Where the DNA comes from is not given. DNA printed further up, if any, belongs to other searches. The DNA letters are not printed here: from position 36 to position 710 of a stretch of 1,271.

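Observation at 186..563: Unrecognised 125-aa protein immediately upstream of the excisionase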

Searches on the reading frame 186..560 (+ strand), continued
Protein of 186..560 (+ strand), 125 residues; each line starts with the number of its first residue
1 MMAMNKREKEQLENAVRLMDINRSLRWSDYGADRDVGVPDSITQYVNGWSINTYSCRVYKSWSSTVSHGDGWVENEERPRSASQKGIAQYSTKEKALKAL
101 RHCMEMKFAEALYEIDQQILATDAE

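Call 35: fold_search(model_id=the predicted structure, library=viral)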
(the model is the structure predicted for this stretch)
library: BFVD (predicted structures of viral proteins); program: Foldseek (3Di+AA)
matches with E <= 10: 219; with E <= 0.001: 3
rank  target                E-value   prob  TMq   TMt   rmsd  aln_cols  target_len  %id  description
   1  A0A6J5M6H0            6.4e-09  1.00  0.86  0.80   2.5       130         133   25  Uncharacterized protein [uncultured Caudovirales phage]
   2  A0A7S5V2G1            2.2e-07  1.00  0.74  0.71   4.9       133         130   28  (no name in the UniProt tables at hand)
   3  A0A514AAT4            2.9e-06  1.00  0.68  0.65   4.8       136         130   21  (no name in the UniProt tables at hand)
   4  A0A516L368            2.0e-02  0.99  0.55  0.54   7.3       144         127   15  (no name in the UniProt tables at hand)
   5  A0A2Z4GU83            3.9e-01  0.18  0.29  0.34  10.8        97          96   12  (no name in the UniProt tables at hand)
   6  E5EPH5                5.0e-01  0.10  0.23  0.20  13.2       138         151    8  Uncharacterized protein [Acinetobacter phage Acj9]
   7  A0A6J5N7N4            5.7e-01  0.21  0.28  0.21  16.1       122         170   11  Uncharacterized protein [uncultured Caudovirales phage]
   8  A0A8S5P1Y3            6.9e-01  0.13  0.23  0.22  16.6       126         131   10  Uncharacterized protein [Myoviridae sp. ctLnO19]
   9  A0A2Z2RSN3            6.9e-01  0.10  0.19  0.24  20.5       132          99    9  Structural protein 5 [Lactococcus phage 62403]
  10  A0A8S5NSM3            8.4e-01  0.16  0.28  0.17  16.3       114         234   16  Uncharacterized protein [Siphoviridae sp. ct7iJ31]
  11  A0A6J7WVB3            8.4e-01  0.08  0.17  0.22  13.6        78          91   18  Uncharacterized protein [uncultured Caudovirales phage]
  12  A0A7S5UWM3            9.0e-01  0.09  0.22  0.18  18.3       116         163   13  (no name in the UniProt tables at hand)
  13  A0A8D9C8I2            1.0e+00  0.04  0.17  0.16  15.6       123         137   11  Uncharacterized protein [uncultured marine phage]
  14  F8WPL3                1.0e+00  0.04  0.15  0.12  19.7       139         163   15  (no name in the UniProt tables at hand)
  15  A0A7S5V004            1.2e+00  0.08  0.22  0.15  14.2       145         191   16  (no name in the UniProt tables at hand)
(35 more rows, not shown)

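Call 38: search_protein_families(library=pfam, alignment_id=A4, max_evalue=0.1)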
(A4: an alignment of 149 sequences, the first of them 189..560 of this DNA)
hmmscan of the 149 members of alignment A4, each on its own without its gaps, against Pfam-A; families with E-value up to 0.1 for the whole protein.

A. member 1, window:189-560:+ (124 aa): 1 family
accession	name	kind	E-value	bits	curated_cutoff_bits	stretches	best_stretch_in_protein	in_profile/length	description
PF05010.19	TACC_C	-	0.029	14.5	29.9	1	56-117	93-154/201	Transforming acidic coiled-coil-containing protein (TACC), C-terminal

B. families by the number of members that match (of 149 scanned): 21 families
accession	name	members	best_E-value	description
PF00611.28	FCH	4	0.0048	Fes/CIP4, and EFC/F-BAR homology domain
PF11985.13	Phage_Mu_Gp27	1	5.5e-14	Bacteriophage Mu, Gp27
PF18818.7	MPTase-PolyVal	1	0.0048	Zincin-like metallopeptidase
PF04715.19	Anth_synt_I_N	1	0.0064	Anthranilate synthase component I, N terminal region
PF19585.4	DUF6092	1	0.013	Family of unknown function (DUF6092)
PF09343.15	DUF2460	1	0.018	Conserved hypothetical protein 2217 (DUF2460)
PF18656.6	DUF5633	1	0.02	Family of unknown function (DUF5633)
PF04777.18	Evr1_Alr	1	0.023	Erv1 / Alr family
PF20528.3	DUF6743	1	0.027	Domain of unknown function (DUF6743)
PF23542.1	DUF1512_C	1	0.028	Domain of unknown function (DUF1512) C-terminal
PF05010.19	TACC_C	1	0.029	Transforming acidic coiled-coil-containing protein (TACC), C-terminal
PF16326.10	ABC_tran_CTD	1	0.034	ABC transporter C-terminal domain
PF01730.21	UreF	1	0.046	UreF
PF25256.1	DUF7857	1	0.046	Family of unknown function (DUF7857)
PF25386.1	Chromo_SEND1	1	0.05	Single-strand DNA endonuclease 1, chromo domain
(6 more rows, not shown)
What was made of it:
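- Closest known: Chromo/PWWP/Tudor-like small beta-sheet-plus-helix domains. Different: One isolated sub-threshold Pfam hit in 149 members (Chromo_SEND1, E = 0.05; call 38).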

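Call 39: search_solved_structures(query=A4, max_evalue=10)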
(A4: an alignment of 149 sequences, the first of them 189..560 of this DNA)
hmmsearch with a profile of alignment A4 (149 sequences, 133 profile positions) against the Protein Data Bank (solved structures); distinct sequences matched with E-value up to 10: 3.
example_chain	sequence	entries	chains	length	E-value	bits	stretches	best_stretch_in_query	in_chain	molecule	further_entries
6u0t_A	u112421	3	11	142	0.19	15.1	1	52-129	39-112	RIB43A protein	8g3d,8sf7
9eve_A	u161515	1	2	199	1.7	11.9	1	84-125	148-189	NFX1-type zinc finger-containing protein 1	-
6qfs_A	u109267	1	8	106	2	11.8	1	27-69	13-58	Exoglucanase/xylanase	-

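Call 41: find_related_loci(query=A1, collection=viral_contigs, flank=6000)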
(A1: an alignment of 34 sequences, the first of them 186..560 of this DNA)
Query A1 (125 aa) in viral_contigs; peptide patterns used: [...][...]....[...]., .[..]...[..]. (x = any residue, [..] = any of these).
112 stretches matched a pattern; 37 encode a relative of the query (tblastn E <= 1e-3); 37 distinct loci.
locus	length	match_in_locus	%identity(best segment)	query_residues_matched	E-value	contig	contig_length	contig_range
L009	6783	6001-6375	100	1-125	2e-84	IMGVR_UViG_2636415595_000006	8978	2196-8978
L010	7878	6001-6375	100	1-125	2e-84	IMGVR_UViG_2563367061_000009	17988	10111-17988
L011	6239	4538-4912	100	1-125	2e-84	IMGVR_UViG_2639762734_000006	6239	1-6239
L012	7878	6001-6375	100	1-125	2e-84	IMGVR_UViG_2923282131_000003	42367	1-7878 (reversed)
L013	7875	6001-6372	85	2-125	1e-73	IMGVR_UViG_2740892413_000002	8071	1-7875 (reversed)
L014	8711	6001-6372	85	2-125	1e-73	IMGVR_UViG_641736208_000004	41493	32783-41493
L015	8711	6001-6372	85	2-125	1e-73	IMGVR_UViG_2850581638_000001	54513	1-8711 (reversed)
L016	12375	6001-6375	78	1-125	3e-65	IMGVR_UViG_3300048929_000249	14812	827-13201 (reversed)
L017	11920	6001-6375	58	1-125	4e-44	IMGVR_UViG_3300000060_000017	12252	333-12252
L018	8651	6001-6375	58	1-125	5e-43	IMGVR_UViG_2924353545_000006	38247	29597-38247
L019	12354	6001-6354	57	2-119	2e-38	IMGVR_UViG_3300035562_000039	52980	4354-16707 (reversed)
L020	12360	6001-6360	54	2-121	6e-38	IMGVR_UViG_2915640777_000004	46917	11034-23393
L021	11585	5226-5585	51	1-120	6e-37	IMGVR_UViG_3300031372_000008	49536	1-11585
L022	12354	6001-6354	54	2-119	2e-36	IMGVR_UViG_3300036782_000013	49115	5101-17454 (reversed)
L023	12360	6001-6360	49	1-116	9e-35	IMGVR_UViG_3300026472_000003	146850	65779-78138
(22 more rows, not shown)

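Call 46: search_protein_families(library=phrogs, alignment_id=A4, max_evalue=0.001)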
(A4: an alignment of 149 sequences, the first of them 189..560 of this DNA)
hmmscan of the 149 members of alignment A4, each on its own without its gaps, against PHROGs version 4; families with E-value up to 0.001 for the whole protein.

A. member 1, window:189-560:+ (124 aa): 1 family
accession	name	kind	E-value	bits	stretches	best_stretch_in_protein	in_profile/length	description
phrog_28248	-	unknown function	7.4e-72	241.3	1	1-124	15-147/149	-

B. families by the number of members that match (of 149 scanned): 4 families
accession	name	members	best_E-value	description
phrog_28248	-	149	7.4e-72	-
phrog_426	-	1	1.7e-12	terminase small subunit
phrog_3193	-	1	6.5e-05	-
phrog_18599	-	1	0.00013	-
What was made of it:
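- On phrog_28248: 149 of 149 diverse relatives also match (call 46).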

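Call 48: list_cluster_members(proteins=[P0035, P0036, P0038, P0041, P0054, P0058, P0102, P0047, P0052, P0070])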
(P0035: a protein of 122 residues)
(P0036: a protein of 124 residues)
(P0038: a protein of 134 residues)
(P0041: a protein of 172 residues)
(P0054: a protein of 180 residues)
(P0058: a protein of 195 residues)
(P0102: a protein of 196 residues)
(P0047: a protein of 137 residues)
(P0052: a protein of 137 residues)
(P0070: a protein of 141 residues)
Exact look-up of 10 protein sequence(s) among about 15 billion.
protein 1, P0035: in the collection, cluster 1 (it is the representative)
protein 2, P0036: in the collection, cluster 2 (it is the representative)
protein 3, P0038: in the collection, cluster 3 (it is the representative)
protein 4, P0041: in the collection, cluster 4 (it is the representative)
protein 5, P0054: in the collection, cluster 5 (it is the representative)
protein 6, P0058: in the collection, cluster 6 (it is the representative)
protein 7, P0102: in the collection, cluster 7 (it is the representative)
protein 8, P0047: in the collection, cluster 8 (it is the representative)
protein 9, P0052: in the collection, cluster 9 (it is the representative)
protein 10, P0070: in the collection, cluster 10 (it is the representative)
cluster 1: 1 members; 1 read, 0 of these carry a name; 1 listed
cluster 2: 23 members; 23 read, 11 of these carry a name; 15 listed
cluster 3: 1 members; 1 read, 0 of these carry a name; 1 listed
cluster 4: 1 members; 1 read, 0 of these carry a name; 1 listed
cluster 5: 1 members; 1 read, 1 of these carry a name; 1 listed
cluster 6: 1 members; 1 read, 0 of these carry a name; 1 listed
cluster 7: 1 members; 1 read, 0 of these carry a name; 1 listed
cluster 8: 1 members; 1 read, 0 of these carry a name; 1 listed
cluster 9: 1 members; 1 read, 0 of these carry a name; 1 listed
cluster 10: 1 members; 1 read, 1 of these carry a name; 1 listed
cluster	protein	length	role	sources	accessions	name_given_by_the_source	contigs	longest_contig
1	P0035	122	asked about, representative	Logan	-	-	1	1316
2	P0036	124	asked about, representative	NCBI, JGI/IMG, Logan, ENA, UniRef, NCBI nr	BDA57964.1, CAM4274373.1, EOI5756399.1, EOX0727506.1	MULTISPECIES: hypothetical protein [Enterobacterales] | hypothetical protein | Phage protein n=5 Tax=Enterobacterales TaxID=91347 RepID=A0AAW9C5Y3_KLUCR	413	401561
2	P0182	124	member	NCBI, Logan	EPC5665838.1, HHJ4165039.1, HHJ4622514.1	hypothetical protein ACRZ34_004275 [Citrobacter koseri]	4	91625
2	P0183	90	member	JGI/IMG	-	hypothetical protein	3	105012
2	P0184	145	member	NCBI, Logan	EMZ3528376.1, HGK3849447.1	TPA: hypothetical protein ACJ14E_004203 [Klebsiella pneumoniae]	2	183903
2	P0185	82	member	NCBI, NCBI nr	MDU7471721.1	MAG: hypothetical protein E7K92_28040, partial [Serratia marcescens] | hypothetical protein [Serratia marcescens]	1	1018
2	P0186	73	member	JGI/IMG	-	hypothetical protein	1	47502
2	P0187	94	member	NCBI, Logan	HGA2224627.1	TPA: hypothetical protein ACIRVA_004242 [Klebsiella variicola]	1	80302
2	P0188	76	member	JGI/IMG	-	hypothetical protein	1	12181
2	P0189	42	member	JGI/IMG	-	hypothetical protein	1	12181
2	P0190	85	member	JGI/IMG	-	hypothetical protein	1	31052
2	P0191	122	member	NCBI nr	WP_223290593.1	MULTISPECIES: hypothetical protein [Enterobacteriaceae]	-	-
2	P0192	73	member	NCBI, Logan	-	-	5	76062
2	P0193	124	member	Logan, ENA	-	-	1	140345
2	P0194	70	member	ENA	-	-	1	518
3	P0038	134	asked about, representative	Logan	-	-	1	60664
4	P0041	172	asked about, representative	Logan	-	-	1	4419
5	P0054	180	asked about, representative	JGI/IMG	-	hypothetical protein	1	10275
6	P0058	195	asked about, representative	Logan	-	-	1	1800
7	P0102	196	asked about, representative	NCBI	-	-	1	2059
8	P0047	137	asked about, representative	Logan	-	-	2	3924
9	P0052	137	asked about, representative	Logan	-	-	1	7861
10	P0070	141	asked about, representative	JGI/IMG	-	hypothetical protein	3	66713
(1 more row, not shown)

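Call 50: fold_search(model_id=the predicted structure, library=pdb)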
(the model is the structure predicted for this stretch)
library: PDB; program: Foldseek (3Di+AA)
matches with E <= 10: 121; with E <= 0.001: 0
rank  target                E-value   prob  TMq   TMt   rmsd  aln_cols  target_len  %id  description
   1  6osx                  1.3e+00  0.08  0.22  0.18  16.1        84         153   12  Crystal structure of uncharacterized protein ECL_02694 (released 2019-05-15)
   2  8q2d_B                1.6e+00  0.08  0.23  0.19  16.6        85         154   14  Crystal structure of the E. coli PqiC Lipoprotein residues 17-187 (released 2023-09-20)
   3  8q2c_A                2.1e+00  0.08  0.24  0.18  17.3        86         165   14  Crystal structure of the E. coli PqiC Lipoprotein (released 2023-09-20)
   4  6dlu_B                2.5e+00  0.07  0.22  0.06  13.3       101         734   12  Cryo-EM of the GMPPCP-bound human dynamin-1 polymer assembled on the membrane in the constricted state (released 2018-08-01)
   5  5usr_E                2.7e+00  0.03  0.15  0.07  12.9        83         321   14  Crystal structure of human NFS1-ISD11 in complex with E. coli acyl-carrier protein at 3.09 angstroms (released 2017-06-21)
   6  6dlv_b                3.1e+00  0.04  0.19  0.05  15.4        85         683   13  Cryo-EM of the GTP-bound human dynamin-1 polymer assembled on the membrane in the super constricted state (released 2018-08-01)
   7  2kqk_MODEL_1_A        3.3e+00  0.02  0.16  0.16   8.5        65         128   17  Solution structure of apo-IscU(D39A) (released 2010-11-17)
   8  7u65_G                3.5e+00  0.06  0.17  0.25  14.0        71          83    8  Structure of E. coli dGTPase bound to T7 bacteriophage protein Gp1.2 (released 2022-08-31)
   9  8fvh_M                3.7e+00  0.06  0.15  0.10  21.0        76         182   10  Pseudomonas phage E217 neck (portal, head-to-tail connector, collar and gateway proteins) (released 2023-07-26)
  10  9efe_C                3.7e+00  0.04  0.20  0.23  18.9       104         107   12  Crystal Structure in space group P21 of a nucleoid-associated protein (UBP) from Sulfolobus islandicus. (released 2025-06-11)
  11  6bp6_A                4.0e+00  0.05  0.15  0.24  13.7        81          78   12  Crystal structure of Commd9 COMM domain (released 2018-08-15)
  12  6dlv_g                4.0e+00  0.03  0.18  0.05  19.7        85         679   14  Cryo-EM of the GTP-bound human dynamin-1 polymer assembled on the membrane in the super constricted state (released 2018-08-01)
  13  4v0m_H                4.0e+00  0.02  0.14  0.07  14.2        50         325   14  Crystal structure of BBS1N in complex with ARL6DN (released 2014-11-19)
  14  6uca_D                4.0e+00  0.02  0.18  0.08  15.2        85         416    7  Crystal structure of human ZCCHC4 in complex with SAH (released 2019-10-16)
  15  8u6s_A                4.0e+00  0.02  0.16  0.05  11.6        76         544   10  Crystal Structure of HIV-1 Reverse Transcriptase in Complex with 8-(2-(3-morpholino-3-oxopropoxy)phenoxy)indolizine-2- (released 2023-11-08)
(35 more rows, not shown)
